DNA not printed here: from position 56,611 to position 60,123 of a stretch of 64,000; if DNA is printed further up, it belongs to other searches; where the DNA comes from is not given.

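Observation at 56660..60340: Palindrome-bounded cassette (AbrB-fold regulator plus MmeI-like fused RM enzyme) interrupting a glycan-biosynthesis locus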

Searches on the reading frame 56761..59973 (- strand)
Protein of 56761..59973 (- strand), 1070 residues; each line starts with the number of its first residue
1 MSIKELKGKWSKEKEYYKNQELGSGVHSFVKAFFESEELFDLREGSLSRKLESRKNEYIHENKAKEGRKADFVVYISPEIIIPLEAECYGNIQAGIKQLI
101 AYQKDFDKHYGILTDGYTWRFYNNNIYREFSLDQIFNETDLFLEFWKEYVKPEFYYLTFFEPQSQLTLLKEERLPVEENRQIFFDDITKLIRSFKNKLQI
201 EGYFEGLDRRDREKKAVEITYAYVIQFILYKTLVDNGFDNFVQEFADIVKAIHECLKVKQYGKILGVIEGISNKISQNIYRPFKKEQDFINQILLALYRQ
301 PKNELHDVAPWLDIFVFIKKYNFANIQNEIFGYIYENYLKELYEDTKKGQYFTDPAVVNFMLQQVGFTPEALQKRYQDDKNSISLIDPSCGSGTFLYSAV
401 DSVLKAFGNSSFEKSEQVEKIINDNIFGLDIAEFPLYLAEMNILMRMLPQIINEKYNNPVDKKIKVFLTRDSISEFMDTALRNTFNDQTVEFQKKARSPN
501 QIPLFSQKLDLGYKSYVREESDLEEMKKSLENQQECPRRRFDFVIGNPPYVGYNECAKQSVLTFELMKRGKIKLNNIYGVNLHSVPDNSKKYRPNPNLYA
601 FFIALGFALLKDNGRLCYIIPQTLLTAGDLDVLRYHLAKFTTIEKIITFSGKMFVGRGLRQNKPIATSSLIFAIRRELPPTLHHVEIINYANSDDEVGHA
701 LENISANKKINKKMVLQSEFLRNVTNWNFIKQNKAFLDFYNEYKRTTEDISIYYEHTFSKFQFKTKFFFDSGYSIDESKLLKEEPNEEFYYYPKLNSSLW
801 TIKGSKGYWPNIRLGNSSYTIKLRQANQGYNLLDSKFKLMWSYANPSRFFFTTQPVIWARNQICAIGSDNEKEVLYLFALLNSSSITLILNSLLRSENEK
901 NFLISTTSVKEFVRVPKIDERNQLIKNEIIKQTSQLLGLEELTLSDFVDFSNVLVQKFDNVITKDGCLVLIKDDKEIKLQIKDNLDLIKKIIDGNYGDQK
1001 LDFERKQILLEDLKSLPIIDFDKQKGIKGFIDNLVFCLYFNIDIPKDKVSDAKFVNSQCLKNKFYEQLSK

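Call 10: search_protein_families(library=pfam, proteins=[window:56761-59973:-], max_evalue=0.1)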
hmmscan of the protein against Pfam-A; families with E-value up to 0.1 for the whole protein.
window:56761-59973:- (1070 aa): 6 families
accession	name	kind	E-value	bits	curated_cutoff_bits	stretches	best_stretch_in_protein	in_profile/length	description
PF07669.17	Eco57I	-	2.6e-21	76.9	25.3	1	425-653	2-170/171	Eco57I restriction-modification methylase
PF02384.22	N6_Mtase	-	1.6e-17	64.3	20.4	2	328-446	3-100/311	N-6 DNA Methylase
PF20473.4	MmeI_Mtase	-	6.6e-09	35.7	27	1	376-559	14-154/259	MmeI, DNA-methyltransferase domain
PF13588.12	HSDR_N_2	-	0.0023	18.4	25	1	65-123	34-95/110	Type I restriction enzyme R protein N terminus (HSDR_N)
PF15650.12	Tox-REase-9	-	0.0047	17.6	27.3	1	55-111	23-78/88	Restriction endonuclease fold toxin 9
PF01170.24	UPF0020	-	0.057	13.5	22.3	0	382-399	29-46/197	RMKL-like, methyltransferase domain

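Call 11: search_protein_families(library=ncbifam, proteins=[window:56761-59973:-], max_evalue=0.1)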
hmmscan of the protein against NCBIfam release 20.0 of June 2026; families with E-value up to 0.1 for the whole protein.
window:56761-59973:- (1070 aa): 6 families
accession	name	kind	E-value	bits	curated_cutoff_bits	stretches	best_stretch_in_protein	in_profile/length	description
NF033452.1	BREX_1_MTaseX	exception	1.5e-14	52.9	500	2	377-554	309-521/1210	BREX-1 system adenine-specific DNA-methyltransferase PglX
NF047738.1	antiphage_MADS2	equivalog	2.5e-11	42.6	720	2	319-446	282-408/654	methylation-associated defense system DNA methyltransferase MAD2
NF033451.1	BREX_2_MTaseX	equivalog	6e-09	34.2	400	1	355-554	201-372/1185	BREX-2 system adenine-specific DNA-methyltransferase PglX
NF033455.1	BREX_6_MTaseX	exception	1.5e-05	22.7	900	1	381-432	328-385/1319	BREX-6 system adenine-specific DNA-methyltransferase PglX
NF033454.1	BREX_5_MTaseX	exception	2e-05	22.4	900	1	378-444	298-365/1404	BREX-5 system adenine-specific DNA-methyltransferase PglX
TIGR03534.1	RF_mod_PrmC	equivalog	0.023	14.1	199.1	0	537-558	153-174/253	peptide chain release factor N(5)-glutamine methyltransferase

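Call 12: search_protein_families(library=padloc, proteins=[window:56761-59973:-], max_evalue=0.1)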
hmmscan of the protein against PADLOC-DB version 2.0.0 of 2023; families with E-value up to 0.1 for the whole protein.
window:56761-59973:- (1070 aa): 35 families (the best 25 are shown)
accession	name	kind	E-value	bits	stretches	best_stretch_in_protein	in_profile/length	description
PDLC03021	MTase_I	-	2.3e-23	80.8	2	296-463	110-264/491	Type I methyltransferase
PDLC03630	REase_MTase_IIG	-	3.2e-18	63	2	318-446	335-469/1100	Type IIG restriction enzyme-methyltransferase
PDLC04134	mad2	-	7.3e-17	59.4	1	320-675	243-445/492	mads_2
PDLC02521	PglX|PglXI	-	2.7e-15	53.4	1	333-558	256-499/1174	PglX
PDLC03025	MTase_I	-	2.8e-15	54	1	289-469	100-265/569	Type I methyltransferase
PDLC03335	MTase_II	-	1.8e-14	51.3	2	535-708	194-334/607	Type II methyltransferase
PDLC02525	PglX|PglXI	-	7.3e-14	49.3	1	380-558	282-473/607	PglX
PDLC03026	MTase_I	-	2.2e-13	48.2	1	291-448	83-230/487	Type I methyltransferase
PDLC03338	MTase_II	-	1.7e-11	41.6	2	332-460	114-230/604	Type II methyltransferase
PDLC02524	PglX|PglXI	-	3.5e-11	40.3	1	379-493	122-235/722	PglX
PDLC03348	MTase_II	-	4.8e-11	39.9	2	330-445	203-311/727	Type II methyltransferase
PDLC03600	REase_MTase_IIG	-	6.3e-11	39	2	380-446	299-365/1205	Type IIG restriction enzyme-methyltransferase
PDLC02529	PglX|PglXI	-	6.5e-11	38.7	1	360-554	211-371/1189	PglX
PDLC03267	MTase_II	-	1.6e-10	38.6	1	537-655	103-204/539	Type II methyltransferase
PDLC03313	MTase_II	-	7.5e-10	35.9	2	346-433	20-99/563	Type II methyltransferase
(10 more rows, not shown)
